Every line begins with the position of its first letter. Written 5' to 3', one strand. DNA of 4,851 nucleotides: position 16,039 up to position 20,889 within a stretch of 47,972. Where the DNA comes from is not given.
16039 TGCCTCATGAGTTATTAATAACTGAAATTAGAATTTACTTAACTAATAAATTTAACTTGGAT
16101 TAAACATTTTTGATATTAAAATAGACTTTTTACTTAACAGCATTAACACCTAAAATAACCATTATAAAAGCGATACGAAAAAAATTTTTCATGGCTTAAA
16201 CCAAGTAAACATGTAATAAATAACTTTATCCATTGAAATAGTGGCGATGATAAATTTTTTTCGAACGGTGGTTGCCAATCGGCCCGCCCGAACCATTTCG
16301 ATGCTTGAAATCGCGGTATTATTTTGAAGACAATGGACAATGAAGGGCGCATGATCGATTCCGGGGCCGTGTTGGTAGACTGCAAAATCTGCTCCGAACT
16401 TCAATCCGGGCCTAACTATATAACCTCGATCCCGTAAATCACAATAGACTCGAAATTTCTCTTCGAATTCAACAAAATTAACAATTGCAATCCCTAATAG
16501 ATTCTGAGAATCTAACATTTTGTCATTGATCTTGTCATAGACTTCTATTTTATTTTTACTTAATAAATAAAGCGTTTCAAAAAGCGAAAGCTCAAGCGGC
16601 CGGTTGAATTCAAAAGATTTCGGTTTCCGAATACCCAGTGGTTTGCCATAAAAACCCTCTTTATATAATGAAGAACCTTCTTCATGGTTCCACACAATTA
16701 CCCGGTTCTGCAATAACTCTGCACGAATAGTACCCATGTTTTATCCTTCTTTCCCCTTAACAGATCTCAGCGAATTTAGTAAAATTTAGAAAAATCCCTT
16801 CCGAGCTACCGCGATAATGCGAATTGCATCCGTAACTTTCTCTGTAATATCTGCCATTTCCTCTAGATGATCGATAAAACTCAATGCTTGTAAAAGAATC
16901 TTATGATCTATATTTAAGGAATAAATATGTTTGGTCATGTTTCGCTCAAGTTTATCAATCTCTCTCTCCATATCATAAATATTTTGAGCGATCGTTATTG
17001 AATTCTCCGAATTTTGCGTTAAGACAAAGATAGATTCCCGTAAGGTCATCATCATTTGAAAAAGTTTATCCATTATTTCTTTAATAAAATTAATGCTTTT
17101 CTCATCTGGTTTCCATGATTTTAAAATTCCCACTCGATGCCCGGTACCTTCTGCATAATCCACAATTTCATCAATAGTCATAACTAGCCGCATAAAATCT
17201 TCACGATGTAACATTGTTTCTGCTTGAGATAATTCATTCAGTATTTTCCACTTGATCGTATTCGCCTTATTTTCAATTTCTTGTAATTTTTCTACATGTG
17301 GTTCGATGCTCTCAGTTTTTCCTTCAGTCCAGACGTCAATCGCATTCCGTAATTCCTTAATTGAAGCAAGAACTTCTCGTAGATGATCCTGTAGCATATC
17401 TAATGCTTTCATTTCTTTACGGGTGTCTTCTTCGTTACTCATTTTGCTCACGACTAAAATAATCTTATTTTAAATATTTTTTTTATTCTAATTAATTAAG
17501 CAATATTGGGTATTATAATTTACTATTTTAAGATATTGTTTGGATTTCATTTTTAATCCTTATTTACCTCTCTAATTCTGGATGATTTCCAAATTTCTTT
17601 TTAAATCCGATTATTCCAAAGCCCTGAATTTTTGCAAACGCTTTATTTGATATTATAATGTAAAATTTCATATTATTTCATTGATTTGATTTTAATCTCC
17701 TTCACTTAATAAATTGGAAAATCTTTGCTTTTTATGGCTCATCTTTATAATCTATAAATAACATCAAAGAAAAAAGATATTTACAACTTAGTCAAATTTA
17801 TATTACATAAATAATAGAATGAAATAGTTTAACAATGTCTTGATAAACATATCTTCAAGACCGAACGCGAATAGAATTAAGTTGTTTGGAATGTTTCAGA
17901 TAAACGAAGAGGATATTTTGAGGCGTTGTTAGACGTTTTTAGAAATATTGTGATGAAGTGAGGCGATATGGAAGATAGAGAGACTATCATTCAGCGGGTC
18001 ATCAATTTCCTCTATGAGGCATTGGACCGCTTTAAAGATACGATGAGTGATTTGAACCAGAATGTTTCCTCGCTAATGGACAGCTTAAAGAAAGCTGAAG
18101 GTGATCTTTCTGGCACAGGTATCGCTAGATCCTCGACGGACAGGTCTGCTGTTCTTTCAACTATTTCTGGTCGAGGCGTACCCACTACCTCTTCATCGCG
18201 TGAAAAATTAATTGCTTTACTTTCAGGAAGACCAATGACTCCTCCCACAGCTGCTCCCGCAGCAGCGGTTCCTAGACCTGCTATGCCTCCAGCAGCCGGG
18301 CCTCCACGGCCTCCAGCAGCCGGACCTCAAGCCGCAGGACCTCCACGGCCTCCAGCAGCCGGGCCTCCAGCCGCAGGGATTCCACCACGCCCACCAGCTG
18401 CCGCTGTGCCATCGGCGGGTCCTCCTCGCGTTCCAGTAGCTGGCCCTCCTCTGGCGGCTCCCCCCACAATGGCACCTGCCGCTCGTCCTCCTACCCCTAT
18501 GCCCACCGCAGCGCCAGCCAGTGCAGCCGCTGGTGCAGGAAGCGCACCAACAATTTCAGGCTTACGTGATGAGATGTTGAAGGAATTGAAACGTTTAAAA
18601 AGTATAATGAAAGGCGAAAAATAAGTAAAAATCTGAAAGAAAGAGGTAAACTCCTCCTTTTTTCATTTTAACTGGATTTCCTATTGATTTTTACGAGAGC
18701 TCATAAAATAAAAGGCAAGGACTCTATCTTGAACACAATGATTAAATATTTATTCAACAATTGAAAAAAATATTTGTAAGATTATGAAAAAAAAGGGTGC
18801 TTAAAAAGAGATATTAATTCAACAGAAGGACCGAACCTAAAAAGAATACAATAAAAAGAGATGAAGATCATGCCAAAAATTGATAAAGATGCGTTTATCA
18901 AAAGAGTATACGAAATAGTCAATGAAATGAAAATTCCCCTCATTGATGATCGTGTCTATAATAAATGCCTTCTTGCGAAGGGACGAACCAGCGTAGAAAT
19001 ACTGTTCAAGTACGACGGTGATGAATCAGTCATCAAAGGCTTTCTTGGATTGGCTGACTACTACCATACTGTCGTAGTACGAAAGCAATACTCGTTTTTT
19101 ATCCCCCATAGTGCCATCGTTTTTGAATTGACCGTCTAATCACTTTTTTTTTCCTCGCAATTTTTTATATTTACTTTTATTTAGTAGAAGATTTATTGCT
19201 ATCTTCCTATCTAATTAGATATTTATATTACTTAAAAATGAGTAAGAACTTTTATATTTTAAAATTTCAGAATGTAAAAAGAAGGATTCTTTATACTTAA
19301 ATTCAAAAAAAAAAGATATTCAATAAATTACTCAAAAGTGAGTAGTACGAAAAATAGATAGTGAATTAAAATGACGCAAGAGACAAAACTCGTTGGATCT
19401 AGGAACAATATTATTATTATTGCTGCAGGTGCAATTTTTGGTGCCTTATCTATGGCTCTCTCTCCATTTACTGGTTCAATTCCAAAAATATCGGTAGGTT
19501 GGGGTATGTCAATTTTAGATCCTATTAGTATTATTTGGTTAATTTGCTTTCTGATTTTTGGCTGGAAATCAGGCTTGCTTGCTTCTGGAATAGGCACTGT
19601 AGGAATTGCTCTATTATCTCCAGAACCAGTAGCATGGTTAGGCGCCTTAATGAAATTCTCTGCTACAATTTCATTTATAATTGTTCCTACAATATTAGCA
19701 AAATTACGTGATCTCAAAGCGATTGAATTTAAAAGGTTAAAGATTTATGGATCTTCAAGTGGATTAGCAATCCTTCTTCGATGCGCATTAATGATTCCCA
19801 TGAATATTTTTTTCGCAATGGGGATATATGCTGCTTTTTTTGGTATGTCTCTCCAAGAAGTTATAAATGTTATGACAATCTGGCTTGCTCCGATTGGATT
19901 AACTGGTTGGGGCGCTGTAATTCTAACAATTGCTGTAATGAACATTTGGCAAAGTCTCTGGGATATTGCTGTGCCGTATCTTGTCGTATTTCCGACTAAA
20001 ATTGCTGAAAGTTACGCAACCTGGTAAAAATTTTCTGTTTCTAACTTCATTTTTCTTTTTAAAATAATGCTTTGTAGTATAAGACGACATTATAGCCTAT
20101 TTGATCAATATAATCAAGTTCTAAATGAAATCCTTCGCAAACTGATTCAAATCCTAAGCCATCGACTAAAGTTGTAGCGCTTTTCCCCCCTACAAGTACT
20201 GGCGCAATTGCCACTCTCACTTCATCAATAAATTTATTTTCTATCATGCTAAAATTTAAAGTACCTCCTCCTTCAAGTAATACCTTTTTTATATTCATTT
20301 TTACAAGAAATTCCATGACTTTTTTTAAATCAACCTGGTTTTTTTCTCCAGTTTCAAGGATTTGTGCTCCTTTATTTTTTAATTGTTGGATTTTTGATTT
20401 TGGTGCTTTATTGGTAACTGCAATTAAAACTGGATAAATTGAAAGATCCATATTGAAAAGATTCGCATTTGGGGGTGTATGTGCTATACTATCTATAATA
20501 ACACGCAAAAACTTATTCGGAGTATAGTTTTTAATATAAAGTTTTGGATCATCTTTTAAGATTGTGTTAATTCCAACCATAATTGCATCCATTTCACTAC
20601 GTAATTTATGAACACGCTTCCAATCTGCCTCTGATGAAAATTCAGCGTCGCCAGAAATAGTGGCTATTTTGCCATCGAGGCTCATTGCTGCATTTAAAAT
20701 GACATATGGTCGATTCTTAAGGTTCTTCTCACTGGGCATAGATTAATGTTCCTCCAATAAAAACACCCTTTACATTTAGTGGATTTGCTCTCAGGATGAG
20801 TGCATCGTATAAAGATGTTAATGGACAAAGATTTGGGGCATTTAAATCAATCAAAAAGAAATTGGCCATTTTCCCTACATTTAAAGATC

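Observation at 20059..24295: Amidohydrolase coupled to the archaeal riboflavin reductase and divergent from cofGH: candidate for the missing pyrimidine deaminase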

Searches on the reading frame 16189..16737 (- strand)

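Call 26: search_protein_families(library=pfam, proteins=[window:16189-16737:-], max_evalue=0.001)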
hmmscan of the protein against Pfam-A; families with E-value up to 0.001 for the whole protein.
window:16189-16737:- (182 aa): 2 families
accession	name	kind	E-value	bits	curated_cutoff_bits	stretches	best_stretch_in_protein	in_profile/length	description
PF01974.23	tRNA_int_endo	-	5.6e-30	103.7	27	1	91-174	1-84/85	tRNA intron endonuclease, catalytic C-terminal domain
PF02778.19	tRNA_int_endo_N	-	2.7e-18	65.6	21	1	5-70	2-57/67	tRNA intron endonuclease, N-terminal domain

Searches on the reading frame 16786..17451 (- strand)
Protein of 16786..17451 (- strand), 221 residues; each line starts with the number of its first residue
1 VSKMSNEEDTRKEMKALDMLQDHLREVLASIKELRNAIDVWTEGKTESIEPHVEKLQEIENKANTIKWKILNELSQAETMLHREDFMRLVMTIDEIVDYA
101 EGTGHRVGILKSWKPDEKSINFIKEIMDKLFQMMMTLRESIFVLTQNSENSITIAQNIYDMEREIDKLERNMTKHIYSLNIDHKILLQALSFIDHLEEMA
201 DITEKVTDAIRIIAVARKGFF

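Call 26: search_protein_families(library=pfam, proteins=[window:16786-17451:-], max_evalue=0.001)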
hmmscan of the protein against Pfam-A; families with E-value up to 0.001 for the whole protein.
window:16786-17451:- (221 aa): 2 families
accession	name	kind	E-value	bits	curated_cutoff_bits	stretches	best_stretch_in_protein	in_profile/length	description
PF01865.21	PhoU_div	-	2.6e-23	83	24.4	1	11-215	4-213/214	Protein of unknown function DUF47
PF01895.24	PhoU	-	0.00041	21.1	23.5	0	149-207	21-86/89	PhoU domain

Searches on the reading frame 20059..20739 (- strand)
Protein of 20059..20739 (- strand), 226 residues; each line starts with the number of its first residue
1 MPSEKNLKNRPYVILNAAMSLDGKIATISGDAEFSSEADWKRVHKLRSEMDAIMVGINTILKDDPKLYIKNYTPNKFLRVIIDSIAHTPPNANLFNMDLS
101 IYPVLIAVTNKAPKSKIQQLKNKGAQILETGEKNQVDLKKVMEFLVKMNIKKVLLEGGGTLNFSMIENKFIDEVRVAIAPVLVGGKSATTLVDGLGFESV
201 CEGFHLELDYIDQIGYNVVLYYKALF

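Call 3: search_protein_families(library=pfam, proteins=[window:20059-20739:-], max_evalue=0.01)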
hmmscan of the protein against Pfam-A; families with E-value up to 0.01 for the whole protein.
window:20059-20739:- (226 aa): 2 families
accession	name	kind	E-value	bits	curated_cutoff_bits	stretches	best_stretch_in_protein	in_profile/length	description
PF01872.23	RibD_C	-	2.7e-49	168.1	24.1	1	11-219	1-196/197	RibD C-terminal domain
PF04263.21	TPK_catalytic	-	0.0097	16.3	30.7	0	117-158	43-86/113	Thiamin pyrophosphokinase, catalytic domain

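Call 4: search_protein_families(library=ncbifam, proteins=[window:20059-20739:-], max_evalue=0.01)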
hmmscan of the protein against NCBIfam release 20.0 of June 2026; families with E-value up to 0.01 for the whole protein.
window:20059-20739:- (226 aa): 7 families
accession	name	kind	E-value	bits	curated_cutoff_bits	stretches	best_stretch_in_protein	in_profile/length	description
TIGR00227.1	ribD_Cterm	domain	5.9e-64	215.5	150.15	1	10-223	2-215/216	riboflavin-specific deaminase C-terminal domain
TIGR01508.1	rib_reduct_arch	equivalog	3e-62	209.5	186.45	1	11-223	1-209/210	2,5-diamino-6-(ribosylamino)-4(3H)-pyrimidinone 5'-phosphate reductase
TIGR00326.1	eubact_ribD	equivalog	4.7e-33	114.8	156.35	1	8-219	138-341/343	bifunctional diaminohydroxyphosphoribosylaminopyrimidine deaminase/5-amino-6-(5-phosphoribosylamino)uracil reductase RibD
NF008052.0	PRK10786.1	equivalog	3.9e-19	68.6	500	1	11-222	147-364/367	bifunctional diaminohydroxyphosphoribosylaminopyrimidine deaminase/5-amino-6-(5-phosphoribosylamino)uracil reductase RibD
NF010664.0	PRK14059.1-2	equivalog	5.3e-15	55.8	226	1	86-220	122-252/257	pyrimidine reductase family protein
NF010663.0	PRK14059.1-1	equivalog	1.6e-13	50.6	184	1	87-209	114-237/253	pyrimidine reductase family protein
NF010665.0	PRK14059.1-4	equivalog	6.2e-10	38.8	274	1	103-188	142-227/260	pyrimidine reductase family protein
